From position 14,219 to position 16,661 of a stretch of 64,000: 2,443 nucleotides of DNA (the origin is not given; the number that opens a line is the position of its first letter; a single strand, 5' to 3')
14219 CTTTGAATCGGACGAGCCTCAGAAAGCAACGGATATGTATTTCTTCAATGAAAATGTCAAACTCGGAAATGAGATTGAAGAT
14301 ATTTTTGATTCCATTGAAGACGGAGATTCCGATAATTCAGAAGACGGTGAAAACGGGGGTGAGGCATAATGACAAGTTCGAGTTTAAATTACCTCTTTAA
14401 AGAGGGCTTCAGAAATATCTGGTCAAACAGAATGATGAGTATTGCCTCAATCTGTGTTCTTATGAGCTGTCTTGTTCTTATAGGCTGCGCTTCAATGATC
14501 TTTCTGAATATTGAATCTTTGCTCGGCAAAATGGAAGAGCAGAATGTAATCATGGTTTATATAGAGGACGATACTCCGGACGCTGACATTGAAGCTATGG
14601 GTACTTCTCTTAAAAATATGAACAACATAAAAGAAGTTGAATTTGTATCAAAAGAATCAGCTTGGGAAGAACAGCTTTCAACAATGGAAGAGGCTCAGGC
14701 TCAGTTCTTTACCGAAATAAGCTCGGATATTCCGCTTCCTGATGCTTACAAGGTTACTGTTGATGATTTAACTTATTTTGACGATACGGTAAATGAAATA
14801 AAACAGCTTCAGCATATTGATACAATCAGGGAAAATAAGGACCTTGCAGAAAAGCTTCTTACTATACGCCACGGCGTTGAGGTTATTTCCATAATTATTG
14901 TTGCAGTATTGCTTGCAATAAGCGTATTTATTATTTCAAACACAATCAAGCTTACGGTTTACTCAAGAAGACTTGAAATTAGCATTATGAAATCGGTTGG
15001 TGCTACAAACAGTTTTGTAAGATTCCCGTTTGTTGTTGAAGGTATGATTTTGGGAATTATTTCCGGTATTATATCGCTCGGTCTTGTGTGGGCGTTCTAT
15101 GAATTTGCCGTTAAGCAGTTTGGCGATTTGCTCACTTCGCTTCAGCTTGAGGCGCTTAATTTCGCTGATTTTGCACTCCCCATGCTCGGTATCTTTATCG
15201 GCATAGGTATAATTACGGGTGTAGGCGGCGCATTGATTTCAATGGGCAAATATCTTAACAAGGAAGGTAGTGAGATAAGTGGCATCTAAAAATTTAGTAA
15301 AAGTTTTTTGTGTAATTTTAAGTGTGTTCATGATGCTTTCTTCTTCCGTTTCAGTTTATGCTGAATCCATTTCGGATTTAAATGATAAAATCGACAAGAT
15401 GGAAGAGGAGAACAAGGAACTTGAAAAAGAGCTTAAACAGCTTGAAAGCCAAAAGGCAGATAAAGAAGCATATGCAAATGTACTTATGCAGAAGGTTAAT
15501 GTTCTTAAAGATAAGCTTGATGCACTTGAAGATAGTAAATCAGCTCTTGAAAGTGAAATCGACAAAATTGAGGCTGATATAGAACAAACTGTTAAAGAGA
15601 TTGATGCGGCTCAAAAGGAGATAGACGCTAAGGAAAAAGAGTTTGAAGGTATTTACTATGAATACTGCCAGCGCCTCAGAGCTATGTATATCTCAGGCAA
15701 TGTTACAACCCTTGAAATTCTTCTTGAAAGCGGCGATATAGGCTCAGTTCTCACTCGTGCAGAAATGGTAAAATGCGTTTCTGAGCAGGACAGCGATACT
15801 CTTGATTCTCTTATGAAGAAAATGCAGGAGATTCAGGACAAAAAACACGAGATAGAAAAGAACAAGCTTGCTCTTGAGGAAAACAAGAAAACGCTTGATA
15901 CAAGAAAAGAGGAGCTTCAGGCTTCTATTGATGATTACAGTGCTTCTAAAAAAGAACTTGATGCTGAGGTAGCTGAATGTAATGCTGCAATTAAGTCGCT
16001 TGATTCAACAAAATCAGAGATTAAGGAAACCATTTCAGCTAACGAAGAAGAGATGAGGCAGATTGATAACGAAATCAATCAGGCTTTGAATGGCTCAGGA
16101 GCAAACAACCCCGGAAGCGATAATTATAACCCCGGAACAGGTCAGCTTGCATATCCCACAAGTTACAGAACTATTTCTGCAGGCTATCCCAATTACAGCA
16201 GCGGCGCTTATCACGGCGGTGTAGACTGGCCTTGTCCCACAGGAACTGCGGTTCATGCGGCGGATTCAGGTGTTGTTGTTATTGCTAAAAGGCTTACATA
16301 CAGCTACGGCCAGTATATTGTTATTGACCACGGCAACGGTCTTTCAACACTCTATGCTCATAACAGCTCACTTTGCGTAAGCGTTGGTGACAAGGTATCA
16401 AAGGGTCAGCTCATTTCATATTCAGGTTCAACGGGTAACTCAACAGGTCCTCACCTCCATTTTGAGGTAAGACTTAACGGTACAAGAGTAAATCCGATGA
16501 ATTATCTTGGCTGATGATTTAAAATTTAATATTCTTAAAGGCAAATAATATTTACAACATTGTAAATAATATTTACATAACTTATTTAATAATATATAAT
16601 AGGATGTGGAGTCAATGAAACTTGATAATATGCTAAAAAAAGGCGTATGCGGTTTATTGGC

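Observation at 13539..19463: ftsE-ftsX followed by three tandem paralogous coiled-coil M23 peptidase genes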

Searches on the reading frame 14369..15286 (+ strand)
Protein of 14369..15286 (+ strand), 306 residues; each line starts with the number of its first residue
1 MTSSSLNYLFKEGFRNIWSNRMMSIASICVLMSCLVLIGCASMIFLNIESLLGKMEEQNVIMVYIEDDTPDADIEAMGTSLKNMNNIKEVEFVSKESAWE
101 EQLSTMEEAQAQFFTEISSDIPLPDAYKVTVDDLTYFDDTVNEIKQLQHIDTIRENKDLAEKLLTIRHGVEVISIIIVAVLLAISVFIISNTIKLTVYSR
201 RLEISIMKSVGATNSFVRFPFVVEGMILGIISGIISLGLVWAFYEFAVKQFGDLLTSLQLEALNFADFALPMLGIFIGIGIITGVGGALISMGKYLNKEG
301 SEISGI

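Call 3: search_protein_families(library=pfam, proteins=[window:14369-15286:+], max_evalue=0.01)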
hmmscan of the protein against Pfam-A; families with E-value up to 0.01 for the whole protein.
window:14369-15286:+ (306 aa): 2 families
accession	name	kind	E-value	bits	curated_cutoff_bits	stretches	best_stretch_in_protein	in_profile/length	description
PF18075.7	FtsX_ECD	-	1.2e-20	74.4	23.5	1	61-153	3-96/96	FtsX extracellular domain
PF02687.27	FtsX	-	7.9e-13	48.9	25.5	1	175-291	1-112/120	FtsX-like permease C-terminal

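Call 4: search_protein_families(library=ncbifam, proteins=[window:14369-15286:+], max_evalue=0.01)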
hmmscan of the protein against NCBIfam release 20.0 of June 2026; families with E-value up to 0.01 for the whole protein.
window:14369-15286:+ (306 aa): 8 families
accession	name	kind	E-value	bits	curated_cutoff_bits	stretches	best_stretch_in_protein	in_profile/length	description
NF038347.1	FtsX_Gpos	exception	3.2e-78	263.1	225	1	5-297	3-296/296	permease-like cell division protein FtsX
TIGR00439.2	FtsX_Gneg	equivalog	6.6e-60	202.8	255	1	8-297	3-292/292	permease-like cell division protein FtsX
NF038346.1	FtsX_actino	exception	7e-45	153.7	250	1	7-296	2-306/308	permease-like cell division protein FtsX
TIGR02212.1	lolCE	equivalog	9.4e-09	34.7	362.45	1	84-242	181-339/411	lipoprotein-releasing ABC transporter permease subunit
TIGR03434.1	ADOP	subfamily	1.5e-05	23.3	622.3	1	172-290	272-385/803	ADOP family duplicated permease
TIGR02213.1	lolE_release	exception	9e-05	21.5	540.35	1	172-236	264-331/411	lipoprotein-releasing ABC transporter permease subunit LolE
NF008357.0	PRK11146.1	exception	0.00018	20.5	439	1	172-240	267-340/414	lipoprotein-releasing ABC transporter permease subunit LolE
NF041854.1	ABC_perm_YbbP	equivalog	0.0018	16.3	999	1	175-236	688-749/806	putative ABC transporter permease subunit YbbP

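Call 13: find_related_loci(query=window:14369-15286:+, collection=genome_contigs, flank=10000)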
Query window:14369-15286:+ (306 aa) in genome_contigs; peptide patterns used: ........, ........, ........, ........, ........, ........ (x = any residue, [..] = any of these).
177 stretches matched a pattern; 53 encode a relative of the query (tblastn E <= 1e-3); 53 distinct loci.
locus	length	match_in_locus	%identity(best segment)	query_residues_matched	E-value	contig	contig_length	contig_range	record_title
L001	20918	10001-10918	86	1-306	2e-180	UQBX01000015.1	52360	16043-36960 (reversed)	uncultured Ruminococcaceae bacterium isolate UMGS133 genome assembly, contig: NODE_199_length_52360_cov_8.274811, whole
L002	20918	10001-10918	86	1-306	2e-180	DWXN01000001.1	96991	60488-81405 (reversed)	MAG TPA_asm: Candidatus Eubacterium faecale isolate CHK188-16595 CHK188__C39757_L96991_SAMEA5754832, whole genome shotgu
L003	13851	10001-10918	85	1-306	5e-178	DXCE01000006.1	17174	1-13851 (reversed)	MAG TPA_asm: Candidatus Eubacterium faecavium isolate ChiHecec3B27-3607 ChiHecec3B27__C27827_L17174_SAMN08009885, whole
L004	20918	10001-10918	85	1-306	1e-177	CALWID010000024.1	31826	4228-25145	MAG: uncultured Eubacterium sp. isolate BRZ_GK__bin9 genome assembly, contig: BRZ_GK__NODE_1190_length_31826_cov_6.62865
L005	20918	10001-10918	85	1-306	8e-178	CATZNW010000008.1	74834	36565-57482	MAG TPA_asm: uncultured Clostridium sp. isolate ERR9578303_bin.4_MetaWRAP_v1.3_MAG genome assembly, contig: ERZ18533879.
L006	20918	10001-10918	85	1-306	2e-177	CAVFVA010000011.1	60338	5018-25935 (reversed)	Clostridium sp. AF37-5 isolate H07648-L1_cleanbin_000001 genome assembly, contig: Spades_H07648-L1_contig_170, whole gen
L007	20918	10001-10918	86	1-306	5e-177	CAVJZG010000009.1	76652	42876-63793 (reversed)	bacterium isolate G02637-L1_cleanbin_000002 genome assembly, contig: Spades_G02637-L1_contig_82, whole genome shotgun se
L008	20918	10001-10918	84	1-306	1e-174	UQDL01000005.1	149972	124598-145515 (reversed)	uncultured Anaerotruncus sp. isolate UMGS177 genome assembly, contig: NODE_29_length_149972_cov_68.017656, whole genome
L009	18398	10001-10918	87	1-306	9e-174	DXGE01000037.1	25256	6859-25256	MAG TPA_asm: Candidatus Eubacterium faecipullorum isolate 421 USAMLcec3__C147313_L25256_SAMN06368939, whole genome shotg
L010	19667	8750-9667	85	1-306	1e-171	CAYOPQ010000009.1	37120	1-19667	MAG TPA_asm: uncultured Bacteroides sp. isolate SRP141132_co6_57 genome assembly, contig: NODE_653_length_37120_cov_47.7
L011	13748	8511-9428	87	1-306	2e-171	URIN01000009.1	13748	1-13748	uncultured Clostridium sp. isolate UMGS1027 genome assembly, contig: NODE_75_length_13748_cov_7.338713, whole genome sho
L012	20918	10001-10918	79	1-306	8e-168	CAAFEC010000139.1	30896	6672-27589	MAG TPA_asm: Clostridia bacterium, isolate HGM12852, WGS project CAAFEC010000000 data, contig: SRS076929_28_k99_50739, w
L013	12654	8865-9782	79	1-306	6e-167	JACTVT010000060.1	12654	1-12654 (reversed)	MAG: Eubacterium sp. isolate msp_0640_a NODE_1481_length_12654_cov_10.807604, whole genome shotgun sequence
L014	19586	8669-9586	79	1-306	3e-165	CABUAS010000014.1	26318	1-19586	MAG TPA_asm: uncultured Ruminococcaceae bacterium isolate MGYG-HGUT-03842 genome assembly, contig: GUT_GENOME245705_14,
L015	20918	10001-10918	82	1-306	3e-165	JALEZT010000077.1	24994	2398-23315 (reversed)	MAG: Eubacterium sp. isolate SUG484 k141_7711239, whole genome shotgun sequence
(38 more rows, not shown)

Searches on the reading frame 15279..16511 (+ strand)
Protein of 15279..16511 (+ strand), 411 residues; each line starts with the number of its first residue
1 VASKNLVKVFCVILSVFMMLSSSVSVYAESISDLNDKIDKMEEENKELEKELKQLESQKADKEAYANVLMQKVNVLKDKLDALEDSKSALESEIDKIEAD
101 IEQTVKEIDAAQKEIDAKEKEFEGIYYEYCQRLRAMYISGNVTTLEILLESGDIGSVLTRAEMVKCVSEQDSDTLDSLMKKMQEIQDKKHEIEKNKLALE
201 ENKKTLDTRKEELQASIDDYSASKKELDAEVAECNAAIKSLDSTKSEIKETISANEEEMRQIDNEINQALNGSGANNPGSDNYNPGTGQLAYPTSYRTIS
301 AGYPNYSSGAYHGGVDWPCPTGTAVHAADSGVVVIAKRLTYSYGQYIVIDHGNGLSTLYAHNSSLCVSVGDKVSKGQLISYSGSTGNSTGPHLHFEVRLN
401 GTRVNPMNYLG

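Call 3: search_protein_families(library=pfam, proteins=[window:15279-16511:+], max_evalue=0.01)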
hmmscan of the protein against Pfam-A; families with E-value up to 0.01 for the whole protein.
window:15279-16511:+ (411 aa): 28 families (the best 25 are shown)
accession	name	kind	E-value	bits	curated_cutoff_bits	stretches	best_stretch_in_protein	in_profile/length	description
PF01551.29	Peptidase_M23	-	3.6e-34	117.3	28.7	1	311-406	2-96/96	Peptidase family M23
PF10473.14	CENP-F_leu_zip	-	5e-09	36.8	34.5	2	182-270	44-128/140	Leucine-rich repeats of kinetochore protein Cenp-F/LEK1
PF01576.24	Myosin_tail_1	-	3.3e-07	29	38.1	1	166-269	349-452/1081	Myosin tail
PF00038.26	Filament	-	3.8e-07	30.5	40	1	36-125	18-108/313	Intermediate filament protein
PF11932.13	DUF3450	-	4.3e-07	29.9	32.6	1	172-261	15-104/241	Protein of unknown function (DUF3450)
PF24568.1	CC_PcsB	-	6.4e-07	29.6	27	1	131-188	17-75/75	Peptidoglycan hydrolase PcsB, coiled-coil domain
PF14362.11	DUF4407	-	3e-06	27.2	31.3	1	23-125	135-242/297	Domain of unknown function (DUF4407)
PF12795.12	MscS_porin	-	2.3e-05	24.6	34.4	1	173-269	44-139/238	Mechanosensitive ion channel porin domain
PF20492.3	ERM_helical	-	7.6e-05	23.2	40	1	27-121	18-112/120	Ezrin/radixin/moesin, alpha-helical domain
PF25762.1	HAUS1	-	8.4e-05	22.9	40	1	27-123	126-222/236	HAUS augmin-like complex subunit 1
PF13166.12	AAA_13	-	0.00042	19.6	36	1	20-120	367-458/713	AAA domain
PF17675.6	APG6_N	-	0.00065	20.6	45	0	32-131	12-106/132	Apg6 coiled-coil region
PF14932.11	HAUS-augmin3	-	0.0011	18.9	29.4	0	29-117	66-154/260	HAUS augmin-like complex subunit 3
PF03961.19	FapA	-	0.0014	18.7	31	0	26-100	153-232/272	Flagellar Assembly Protein A beta solenoid domain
PF25014.1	NET2A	-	0.0016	18.8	33.1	1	30-115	147-232/235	NET2A-like domain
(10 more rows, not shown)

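Call 4: search_protein_families(library=ncbifam, proteins=[window:15279-16511:+], max_evalue=0.01)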
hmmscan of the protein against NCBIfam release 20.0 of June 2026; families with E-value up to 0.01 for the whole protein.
window:15279-16511:+ (411 aa): 48 families (the best 25 are shown)
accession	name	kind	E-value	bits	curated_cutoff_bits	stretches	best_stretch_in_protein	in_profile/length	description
NF052530.1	Heli_ShapePgp3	exception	3.2e-28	98.6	300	1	305-410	160-264/270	peptidoglycan metallopeptidase Pgp3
NF041208.1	celldiv_DipM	equivalog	3e-26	92.6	740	1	285-410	293-417/419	cell division endopeptidase DipM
NF008652.0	PRK11649.1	equivalog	4.5e-25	88.2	341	1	310-407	311-407/439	murein DD-endopeptidase MepM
NF053825.1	PdgNdpepShyA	equivalog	8.6e-25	87.3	700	1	310-408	294-391/425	peptidoglycan DD-endopeptidase ShyA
NF052336.1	PdgHdaseHSB100310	equivalog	1.1e-22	80.8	500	1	289-403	34-147/316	peptidoglycan hydrolase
NF008644.1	PRK11637.1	equivalog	8.5e-21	74.4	270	1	313-411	287-384/385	murein hydrolase activator EnvC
NF052529.1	PG_M23_Pgp6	exception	2e-18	66.3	600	1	226-409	252-431/452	peptidoglycan metallopeptidase Pgp6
NF008123.1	PRK10871.1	equivalog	2.8e-18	66.5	311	1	211-410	167-362/365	murein hydrolase activator NlpD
NF040883.1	amid_act_ActS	equivalog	2.5e-17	63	375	1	290-410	117-233/242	amidase activator ActS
NF053824.1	PdgNdpepShyC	equivalog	5.9e-17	61.7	700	1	311-406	295-389/429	peptidoglycan DD-endopeptidase ShyC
NF050804.1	CellDivDipMCaul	equivalog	9.2e-17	61.1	900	1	285-402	502-618/634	cell division endopeptidase DipM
NF053738.1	S2SprSpoIIQBc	equivalog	4.6e-15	55.9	250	1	325-410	137-223/232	stage II sporulation protein SpoIIQ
NF045487.1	ASRP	equivalog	3.7e-13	48.9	300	2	29-125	142-237/593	archaea-specific SMC-related protein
TIGR04523.1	Mplasa_alph_rch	subfamily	2e-12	45.9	270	2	30-123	392-499/745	helix-rich protein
TIGR02169.1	SMC_prok_A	equivalog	3.3e-12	45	729.4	1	34-269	673-909/1165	chromosome segregation protein SMC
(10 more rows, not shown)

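Call 17: find_homologous_proteins(query=window:15279-16511:+, max_evalue=1e-10)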
Query window:15279-16511:+ (411 aa): 5618 proteins with E <= 1e-10 among 8000 candidates; the best 120 are listed.
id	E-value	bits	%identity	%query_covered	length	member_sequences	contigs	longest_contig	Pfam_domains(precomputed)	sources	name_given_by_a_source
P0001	2.5e-232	789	88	100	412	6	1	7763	PF11932.14,PF01551.30,PF28175.1,PF24568.2,PF24161.2,PF13166.13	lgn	-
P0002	7.5e-229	777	85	100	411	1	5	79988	PF27734.1,PF01551.30,PF13863.12,PF28175.1,PF24568.2,PF24161.2,PF28019.1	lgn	-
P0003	1.5e-224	763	88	95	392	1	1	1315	PF11932.14,PF01551.30,PF00038.27,PF23649.2,PF24568.2,PF28367.1,PF24161.2,PF28019.1,PF10473.15,PF14662.12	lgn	-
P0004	2.9e-181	621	68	100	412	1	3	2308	PF25994.1,PF01551.30,PF24568.2,PF06785.17,PF24161.2,PF23435.3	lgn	-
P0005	3.1e-181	620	70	100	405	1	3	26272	PF11932.14,PF25994.1,PF01551.30,PF08614.17,PF24568.2,PF27954.1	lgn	-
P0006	4.0e-181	620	70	100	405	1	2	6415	PF11932.14,PF25994.1,PF01551.30,PF08614.17,PF28175.1,PF23649.2,PF24568.2,PF27954.1,PF24161.2,PF24319.3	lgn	-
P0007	1.4e-180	618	69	99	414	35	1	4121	PF11932.14,PF01551.30,PF23649.2,PF24568.2,PF28019.1,PF12795.13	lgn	-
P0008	1.7e-180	618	68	99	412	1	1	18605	PF25994.1,PF01551.30,PF24568.2,PF06785.17,PF24161.2,PF23435.3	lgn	-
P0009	2.0e-180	618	69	100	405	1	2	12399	PF11932.14,PF25994.1,PF01551.30,PF08614.17,PF28175.1,PF23649.2,PF24568.2,PF27954.1,PF24319.3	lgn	-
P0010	2.4e-180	618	68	100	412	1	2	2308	PF25994.1,PF01551.30,PF24568.2,PF06785.17,PF24161.2,PF23435.3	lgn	-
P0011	3.3e-180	617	68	100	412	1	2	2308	PF25994.1,PF01551.30,PF24568.2,PF06785.17,PF24161.2,PF23435.3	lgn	-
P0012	8.9e-180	616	68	100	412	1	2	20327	PF25994.1,PF01551.30,PF23649.2,PF24568.2,PF06785.17,PF24161.2,PF23435.3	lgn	-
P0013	9.4e-180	616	70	100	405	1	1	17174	PF11932.14,PF25994.1,PF01551.30,PF08614.17,PF03148.20,PF24568.2,PF27954.1,PF24161.2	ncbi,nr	ncbi:MAG TPA: peptidoglycan DD-metalloendopeptidase family protein [Candidatus Eubacterium faecavium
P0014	9.4e-180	616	70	100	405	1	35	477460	PF11932.14,PF25994.1,PF01551.30,PF08614.17,PF03148.20,PF24568.2,PF27954.1,PF24161.2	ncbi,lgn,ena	-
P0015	1.2e-179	615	68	100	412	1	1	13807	PF25994.1,PF01551.30,PF24568.2,PF06785.17,PF24161.2,PF23435.3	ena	-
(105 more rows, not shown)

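Call 39: predict_structure(alignment_id=A3)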
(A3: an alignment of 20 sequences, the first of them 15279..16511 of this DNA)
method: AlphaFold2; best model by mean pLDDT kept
length: 411 residues; sequences in the alignment: 20
mean_pLDDT: 69.1   pTM: 0.36
mean pLDDT of the five models: 69.1, 68.9, 68.5, 64.4, 61.3
residues with pLDDT >= 90: 0; 70-90: 260; 50-70: 64; < 50: 87
segments of 3 or more residues with pLDDT < 50: 1-4, 14-28, 142-163, 272-310, 386-388
pLDDT, mean of each block of 10 residues (from residue 1): 49 45 40 80 87 86 82 78 78 84 85 84 78 62 45 47 56 77 79 84 85 84 83 84 84 83 70 36 30 28 37 64 77 73 70 80 76 82 57 75 68 46
secondary structure, 60 per line:
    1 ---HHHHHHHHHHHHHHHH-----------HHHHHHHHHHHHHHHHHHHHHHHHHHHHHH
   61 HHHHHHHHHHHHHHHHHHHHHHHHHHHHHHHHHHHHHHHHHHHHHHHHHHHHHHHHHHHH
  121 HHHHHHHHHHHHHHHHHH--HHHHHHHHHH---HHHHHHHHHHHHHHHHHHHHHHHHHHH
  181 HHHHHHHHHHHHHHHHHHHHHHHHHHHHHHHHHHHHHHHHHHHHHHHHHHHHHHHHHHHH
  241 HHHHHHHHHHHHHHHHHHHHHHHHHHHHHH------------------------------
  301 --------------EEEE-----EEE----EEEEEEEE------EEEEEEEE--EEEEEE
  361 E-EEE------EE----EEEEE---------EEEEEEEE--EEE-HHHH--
elements in order: H4-19 H31-138 H141-150 H154-270 E315-318 E324-326 E331-338 E345-352 E355-361 E363-365 E378-382 E392-399 E402-404 H406-409

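Call 41: fold_search(model_id=the predicted structure, library=pdb)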
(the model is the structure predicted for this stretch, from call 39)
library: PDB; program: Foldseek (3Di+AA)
matches with E <= 10: 545; with E <= 0.001: 61
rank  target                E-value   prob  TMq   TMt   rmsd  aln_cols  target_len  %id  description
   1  8tzl_E                6.7e-11  1.00  0.27  0.32  26.6       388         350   19  Cryo-EM structure of Vibrio cholerae FtsE/FtsX/EnvC complex, full-length (released 2023-12-20)
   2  6tpi_A                1.2e-10  1.00  0.38  0.40  31.9       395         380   20  EnvC bound to the FtsX periplasmic domain (released 2020-11-04)
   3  2b13_A                1.7e-09  1.00  0.24  0.72   2.1       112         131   40  Truncated S. aureus LytM, P41 crystal form (released 2006-01-10)
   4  6jmz                  2.6e-09  1.00  0.23  0.37   1.7       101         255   46  Structure of H247A mutant open form peptidoglycan peptidase (released 2020-01-15)
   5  6jn7_A                2.6e-09  1.00  0.23  0.36   1.8       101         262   46  Structure of H216A mutant closed form peptidoglycan peptidase (released 2020-01-15)
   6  6jmx                  2.7e-09  1.00  0.23  0.37   1.8       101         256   46  Structure of open form of peptidoglycan peptidase (released 2020-01-15)
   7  6jmy                  3.1e-09  1.00  0.23  0.37   1.8       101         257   46  Structure of wild type closed form of peptidoglycan peptidase (released 2020-01-15)
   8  5j1l_C                4.7e-09  1.00  0.23  0.57   1.7       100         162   46  Crystal structure of Csd1-Csd2 dimer I (released 2016-10-19)
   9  4zyb_A                4.7e-09  1.00  0.24  0.72   2.0       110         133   41  High resolution structure of M23 peptidase LytM with substrate analogue (released 2015-10-21)
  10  5j1l_A                5.3e-09  1.00  0.23  0.58   1.7       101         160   46  Crystal structure of Csd1-Csd2 dimer I (released 2016-10-19)
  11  6jn1_A                6.4e-09  1.00  0.24  0.38   1.8       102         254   45  Structure of H247A mutant peptidoglycan peptidase complex with penta peptide (released 2020-01-15)
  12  5kvp_MODEL_1_A        6.7e-09  1.00  0.25  0.60   6.6       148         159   33  Solution structure of the catalytic domain of zoocin A (released 2016-10-26)
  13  1qwy                  7.2e-09  1.00  0.24  0.41   2.7       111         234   40  Latent LytM at 1.3 A resolution (released 2004-01-20)
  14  6ue4_B                9.1e-09  1.00  0.23  0.27   1.7        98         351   48  ShyA Endopeptidase from Vibrio cholerae (Closed form) (released 2020-05-27)
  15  2b0p_A                1.3e-08  1.00  0.24  0.72   2.4       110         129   41  truncated S. aureus LytM, P212121 crystal form (released 2006-01-10)
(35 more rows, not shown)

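Call 68: find_related_loci(query=A1, collection=metagenome_contigs, flank=8000)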
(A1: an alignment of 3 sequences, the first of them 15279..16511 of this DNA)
Query A1 (411 aa) in metagenome_contigs; peptide patterns used: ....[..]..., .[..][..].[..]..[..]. (x = any residue, [..] = any of these).
600 stretches matched a pattern (row limit reached: there are more); 593 encode a relative of the query (tblastn E <= 1e-3); the best 80 are kept; 80 distinct loci.
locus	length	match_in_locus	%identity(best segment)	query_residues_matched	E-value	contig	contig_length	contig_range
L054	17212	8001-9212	53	5-410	8e-128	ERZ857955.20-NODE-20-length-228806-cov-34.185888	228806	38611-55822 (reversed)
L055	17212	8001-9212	53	5-410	7e-128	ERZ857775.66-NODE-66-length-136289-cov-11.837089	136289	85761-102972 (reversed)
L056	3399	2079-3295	59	5-410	6e-104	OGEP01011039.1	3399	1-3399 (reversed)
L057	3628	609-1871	38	41-410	6e-82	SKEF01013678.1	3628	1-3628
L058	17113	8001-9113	35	3-410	6e-60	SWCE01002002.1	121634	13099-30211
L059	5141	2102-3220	32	8-410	4e-57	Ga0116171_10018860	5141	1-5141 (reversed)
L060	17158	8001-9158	33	9-410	9e-57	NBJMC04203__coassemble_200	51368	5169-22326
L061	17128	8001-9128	31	6-410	1e-55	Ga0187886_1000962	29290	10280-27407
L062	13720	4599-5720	33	10-410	2e-53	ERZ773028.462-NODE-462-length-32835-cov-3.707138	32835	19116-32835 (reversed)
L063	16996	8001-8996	36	72-410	5e-53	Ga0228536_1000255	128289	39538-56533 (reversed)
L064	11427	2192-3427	30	1-410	5e-53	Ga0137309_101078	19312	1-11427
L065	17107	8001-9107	33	11-410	1e-52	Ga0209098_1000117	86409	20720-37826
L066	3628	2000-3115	30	8-410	9e-52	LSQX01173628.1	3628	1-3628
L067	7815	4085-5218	34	13-410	5e-51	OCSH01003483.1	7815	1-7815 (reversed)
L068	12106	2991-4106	33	8-410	1e-50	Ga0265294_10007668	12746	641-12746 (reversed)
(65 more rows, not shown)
